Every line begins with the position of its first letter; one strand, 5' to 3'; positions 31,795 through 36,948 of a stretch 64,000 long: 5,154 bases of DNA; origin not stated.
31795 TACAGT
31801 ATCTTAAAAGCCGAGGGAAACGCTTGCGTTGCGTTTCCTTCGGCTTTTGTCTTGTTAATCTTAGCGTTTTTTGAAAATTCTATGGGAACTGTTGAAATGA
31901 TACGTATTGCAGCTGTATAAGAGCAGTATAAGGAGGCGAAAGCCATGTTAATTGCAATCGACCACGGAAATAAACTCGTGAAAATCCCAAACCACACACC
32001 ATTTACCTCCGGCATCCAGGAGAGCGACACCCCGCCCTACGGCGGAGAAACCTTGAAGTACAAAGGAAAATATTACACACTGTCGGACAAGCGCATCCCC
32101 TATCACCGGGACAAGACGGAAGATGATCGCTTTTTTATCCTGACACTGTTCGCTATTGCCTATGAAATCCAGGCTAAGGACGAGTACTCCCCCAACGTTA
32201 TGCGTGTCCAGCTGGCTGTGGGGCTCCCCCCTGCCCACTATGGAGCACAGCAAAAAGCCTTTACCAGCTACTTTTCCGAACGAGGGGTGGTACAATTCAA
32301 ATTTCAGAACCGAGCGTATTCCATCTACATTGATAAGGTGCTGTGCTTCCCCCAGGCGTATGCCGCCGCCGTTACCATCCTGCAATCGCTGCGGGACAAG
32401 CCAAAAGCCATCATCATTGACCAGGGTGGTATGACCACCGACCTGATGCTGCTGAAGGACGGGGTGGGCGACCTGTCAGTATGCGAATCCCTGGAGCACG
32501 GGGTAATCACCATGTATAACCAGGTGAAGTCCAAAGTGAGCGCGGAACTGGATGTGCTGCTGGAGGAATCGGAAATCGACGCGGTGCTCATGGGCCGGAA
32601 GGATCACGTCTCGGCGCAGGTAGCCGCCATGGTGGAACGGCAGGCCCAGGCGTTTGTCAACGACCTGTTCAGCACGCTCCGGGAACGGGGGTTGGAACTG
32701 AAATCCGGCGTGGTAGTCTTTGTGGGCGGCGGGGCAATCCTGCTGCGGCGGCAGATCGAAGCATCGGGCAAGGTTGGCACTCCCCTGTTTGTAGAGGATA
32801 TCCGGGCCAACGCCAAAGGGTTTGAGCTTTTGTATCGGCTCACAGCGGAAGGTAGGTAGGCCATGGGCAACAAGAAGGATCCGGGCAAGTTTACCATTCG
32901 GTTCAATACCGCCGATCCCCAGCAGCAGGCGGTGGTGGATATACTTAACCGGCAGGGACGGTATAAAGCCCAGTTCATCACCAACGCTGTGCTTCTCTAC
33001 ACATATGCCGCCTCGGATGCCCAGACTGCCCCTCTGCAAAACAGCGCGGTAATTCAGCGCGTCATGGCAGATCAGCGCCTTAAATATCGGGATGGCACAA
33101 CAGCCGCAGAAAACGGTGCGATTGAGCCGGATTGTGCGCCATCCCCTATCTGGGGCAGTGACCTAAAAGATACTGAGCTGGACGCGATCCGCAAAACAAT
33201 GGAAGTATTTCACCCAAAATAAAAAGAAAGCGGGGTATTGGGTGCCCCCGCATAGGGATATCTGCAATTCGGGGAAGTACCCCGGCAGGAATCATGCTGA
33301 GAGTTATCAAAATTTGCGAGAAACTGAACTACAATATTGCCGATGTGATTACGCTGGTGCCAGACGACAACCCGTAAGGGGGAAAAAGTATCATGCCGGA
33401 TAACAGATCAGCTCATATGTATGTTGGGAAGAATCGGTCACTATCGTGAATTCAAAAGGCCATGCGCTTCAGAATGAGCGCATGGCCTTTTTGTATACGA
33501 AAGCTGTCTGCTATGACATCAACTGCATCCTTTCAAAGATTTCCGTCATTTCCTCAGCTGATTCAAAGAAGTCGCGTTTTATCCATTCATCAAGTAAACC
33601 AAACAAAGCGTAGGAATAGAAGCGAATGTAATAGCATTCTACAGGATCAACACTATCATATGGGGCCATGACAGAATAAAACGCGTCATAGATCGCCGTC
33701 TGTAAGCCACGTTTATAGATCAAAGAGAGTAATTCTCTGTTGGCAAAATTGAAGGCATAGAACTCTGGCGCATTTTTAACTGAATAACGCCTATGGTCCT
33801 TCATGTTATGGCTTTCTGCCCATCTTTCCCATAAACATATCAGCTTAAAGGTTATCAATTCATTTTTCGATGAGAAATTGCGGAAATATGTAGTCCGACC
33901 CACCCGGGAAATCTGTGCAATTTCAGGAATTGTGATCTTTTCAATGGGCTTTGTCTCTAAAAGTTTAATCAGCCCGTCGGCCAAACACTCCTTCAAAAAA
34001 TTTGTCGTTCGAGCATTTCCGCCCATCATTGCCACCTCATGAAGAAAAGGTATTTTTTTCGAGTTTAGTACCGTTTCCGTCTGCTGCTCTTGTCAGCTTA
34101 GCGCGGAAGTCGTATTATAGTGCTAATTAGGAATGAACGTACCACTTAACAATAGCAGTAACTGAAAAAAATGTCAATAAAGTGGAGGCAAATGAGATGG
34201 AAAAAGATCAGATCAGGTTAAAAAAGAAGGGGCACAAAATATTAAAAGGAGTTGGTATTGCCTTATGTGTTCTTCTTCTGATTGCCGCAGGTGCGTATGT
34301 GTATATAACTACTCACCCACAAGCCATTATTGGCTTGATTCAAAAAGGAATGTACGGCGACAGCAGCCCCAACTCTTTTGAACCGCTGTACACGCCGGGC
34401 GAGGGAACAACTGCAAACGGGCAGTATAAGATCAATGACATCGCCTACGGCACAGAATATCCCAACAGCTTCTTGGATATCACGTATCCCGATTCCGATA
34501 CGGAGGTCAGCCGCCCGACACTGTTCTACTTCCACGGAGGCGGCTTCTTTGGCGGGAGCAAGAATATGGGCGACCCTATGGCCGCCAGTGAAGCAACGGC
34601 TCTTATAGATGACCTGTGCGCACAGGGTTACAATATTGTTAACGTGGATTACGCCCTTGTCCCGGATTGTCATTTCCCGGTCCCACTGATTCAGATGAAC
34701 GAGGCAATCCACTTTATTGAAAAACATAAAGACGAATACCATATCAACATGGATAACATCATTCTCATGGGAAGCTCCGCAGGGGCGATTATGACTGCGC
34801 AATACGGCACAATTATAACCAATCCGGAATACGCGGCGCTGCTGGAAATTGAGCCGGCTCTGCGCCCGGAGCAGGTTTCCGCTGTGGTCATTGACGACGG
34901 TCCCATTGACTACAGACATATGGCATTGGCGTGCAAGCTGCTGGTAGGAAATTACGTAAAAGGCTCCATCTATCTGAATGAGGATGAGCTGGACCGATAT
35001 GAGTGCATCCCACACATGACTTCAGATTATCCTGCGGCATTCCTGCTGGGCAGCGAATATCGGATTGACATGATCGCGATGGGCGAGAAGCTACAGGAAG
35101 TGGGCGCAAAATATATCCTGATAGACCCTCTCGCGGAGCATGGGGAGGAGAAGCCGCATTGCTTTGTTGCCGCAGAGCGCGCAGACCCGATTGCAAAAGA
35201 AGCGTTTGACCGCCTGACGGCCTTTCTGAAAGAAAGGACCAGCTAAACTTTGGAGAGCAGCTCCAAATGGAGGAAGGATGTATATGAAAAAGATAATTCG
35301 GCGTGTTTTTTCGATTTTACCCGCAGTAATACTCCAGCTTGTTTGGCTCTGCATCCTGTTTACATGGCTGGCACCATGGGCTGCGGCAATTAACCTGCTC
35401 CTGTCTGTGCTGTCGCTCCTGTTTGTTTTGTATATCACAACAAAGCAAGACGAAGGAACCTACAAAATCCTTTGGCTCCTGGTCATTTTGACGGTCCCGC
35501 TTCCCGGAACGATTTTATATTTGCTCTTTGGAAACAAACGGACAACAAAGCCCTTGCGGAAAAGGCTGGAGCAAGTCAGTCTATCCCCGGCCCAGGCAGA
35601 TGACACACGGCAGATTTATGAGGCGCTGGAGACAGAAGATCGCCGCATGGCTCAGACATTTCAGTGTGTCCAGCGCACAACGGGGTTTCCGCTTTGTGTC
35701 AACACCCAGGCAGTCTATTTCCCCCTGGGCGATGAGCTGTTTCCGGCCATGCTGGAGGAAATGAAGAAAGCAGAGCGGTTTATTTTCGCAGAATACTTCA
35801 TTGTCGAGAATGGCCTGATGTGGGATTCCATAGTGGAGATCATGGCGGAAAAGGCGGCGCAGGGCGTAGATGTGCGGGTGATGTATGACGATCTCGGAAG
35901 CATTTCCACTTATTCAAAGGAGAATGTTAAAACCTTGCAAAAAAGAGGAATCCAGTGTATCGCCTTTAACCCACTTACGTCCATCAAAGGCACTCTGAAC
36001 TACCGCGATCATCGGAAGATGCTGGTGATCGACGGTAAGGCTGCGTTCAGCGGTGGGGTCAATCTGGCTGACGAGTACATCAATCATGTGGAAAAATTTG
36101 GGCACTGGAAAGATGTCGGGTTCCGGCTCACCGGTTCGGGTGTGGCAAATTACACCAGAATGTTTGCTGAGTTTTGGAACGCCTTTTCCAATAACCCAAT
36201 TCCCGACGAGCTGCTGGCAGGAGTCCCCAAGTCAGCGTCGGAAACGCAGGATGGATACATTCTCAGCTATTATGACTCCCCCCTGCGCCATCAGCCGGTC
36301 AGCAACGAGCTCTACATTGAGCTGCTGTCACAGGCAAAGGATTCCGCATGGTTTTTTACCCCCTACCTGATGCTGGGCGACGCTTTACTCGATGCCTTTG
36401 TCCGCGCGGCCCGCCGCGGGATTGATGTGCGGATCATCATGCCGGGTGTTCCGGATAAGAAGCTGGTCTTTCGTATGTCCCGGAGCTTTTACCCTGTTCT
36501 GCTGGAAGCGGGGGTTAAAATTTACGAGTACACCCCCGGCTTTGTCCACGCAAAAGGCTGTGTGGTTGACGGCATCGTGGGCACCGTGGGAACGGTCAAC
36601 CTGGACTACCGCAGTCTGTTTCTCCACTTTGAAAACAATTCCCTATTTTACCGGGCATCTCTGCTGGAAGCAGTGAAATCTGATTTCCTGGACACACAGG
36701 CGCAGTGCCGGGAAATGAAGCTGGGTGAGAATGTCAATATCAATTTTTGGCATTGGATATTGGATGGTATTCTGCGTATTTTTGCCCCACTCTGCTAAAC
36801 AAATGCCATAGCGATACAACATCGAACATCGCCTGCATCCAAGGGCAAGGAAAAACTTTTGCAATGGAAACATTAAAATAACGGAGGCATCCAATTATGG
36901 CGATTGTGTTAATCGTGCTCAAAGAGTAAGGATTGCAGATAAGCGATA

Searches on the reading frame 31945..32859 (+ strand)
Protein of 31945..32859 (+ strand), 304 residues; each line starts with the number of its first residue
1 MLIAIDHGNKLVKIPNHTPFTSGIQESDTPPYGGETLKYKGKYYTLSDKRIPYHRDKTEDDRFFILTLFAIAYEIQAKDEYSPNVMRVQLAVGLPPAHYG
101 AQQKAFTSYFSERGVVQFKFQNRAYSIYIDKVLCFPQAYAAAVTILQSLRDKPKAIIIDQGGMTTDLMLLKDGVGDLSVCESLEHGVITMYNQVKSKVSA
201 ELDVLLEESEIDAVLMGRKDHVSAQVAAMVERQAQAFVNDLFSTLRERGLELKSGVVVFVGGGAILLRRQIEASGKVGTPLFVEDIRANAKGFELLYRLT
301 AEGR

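Call 18: search_protein_families(library=pfam, proteins=[window:31945-32859:+], max_evalue=0.001)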
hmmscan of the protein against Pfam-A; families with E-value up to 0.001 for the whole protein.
window:31945-32859:+ (304 aa): 2 families
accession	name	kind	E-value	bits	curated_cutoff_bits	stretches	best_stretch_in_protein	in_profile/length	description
PF21522.3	MreB-like_C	-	8.2e-10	39.8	27.8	1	157-272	1-122/123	Archaeal actin homologue MreB-like, C-terminal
PF17989.7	ALP_N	-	9.3e-09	36.1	26.3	1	36-139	43-147/148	Actin like proteins N terminal domain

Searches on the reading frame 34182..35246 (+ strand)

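Call 18: search_protein_families(library=pfam, proteins=[window:34182-35246:+], max_evalue=0.001)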
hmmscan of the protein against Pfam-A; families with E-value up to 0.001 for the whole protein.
window:34182-35246:+ (354 aa): 3 families
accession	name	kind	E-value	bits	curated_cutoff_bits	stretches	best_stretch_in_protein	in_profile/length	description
PF20434.5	BD-FAE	-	1.2e-21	77.7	26.8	1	98-261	1-167/215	BD-FAE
PF07859.19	Abhydrolase_3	-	1.3e-15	58.2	25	1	114-229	1-112/210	alpha/beta hydrolase fold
PF00135.34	COesterase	-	0.00071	19.1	27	0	98-205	88-197/515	Carboxylesterase family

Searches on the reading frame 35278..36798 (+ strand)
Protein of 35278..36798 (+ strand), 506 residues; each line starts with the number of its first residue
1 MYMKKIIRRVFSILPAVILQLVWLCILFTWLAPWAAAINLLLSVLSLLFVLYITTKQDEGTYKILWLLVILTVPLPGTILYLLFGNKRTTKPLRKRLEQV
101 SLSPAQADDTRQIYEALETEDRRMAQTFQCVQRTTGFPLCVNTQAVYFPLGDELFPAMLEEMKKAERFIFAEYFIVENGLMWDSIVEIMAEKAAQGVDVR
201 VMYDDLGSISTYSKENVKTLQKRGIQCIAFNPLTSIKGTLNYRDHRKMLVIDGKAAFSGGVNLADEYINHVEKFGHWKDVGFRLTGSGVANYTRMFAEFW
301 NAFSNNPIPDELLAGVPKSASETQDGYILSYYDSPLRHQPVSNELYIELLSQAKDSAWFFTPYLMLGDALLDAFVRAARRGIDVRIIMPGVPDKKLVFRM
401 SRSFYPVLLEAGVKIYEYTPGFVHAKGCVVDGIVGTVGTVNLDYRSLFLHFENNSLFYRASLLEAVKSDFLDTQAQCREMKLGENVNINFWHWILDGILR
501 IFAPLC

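Call 18: search_protein_families(library=pfam, proteins=[window:35278-36798:+], max_evalue=0.001)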
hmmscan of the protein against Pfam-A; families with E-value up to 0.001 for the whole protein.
window:35278-36798:+ (506 aa): 3 families
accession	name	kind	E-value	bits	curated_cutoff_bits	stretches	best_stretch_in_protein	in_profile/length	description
PF13091.12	PLDc_2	-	5.4e-37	127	27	2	346-470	1-128/132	PLD-like domain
PF00614.28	PLDc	-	1.4e-11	44.3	21.9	1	241-267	2-28/28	Phospholipase D Active site motif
PF13396.11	PLDc_N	-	2.8e-09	37.2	23.3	1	44-85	1-41/42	Phospholipase_D-nuclease N-terminal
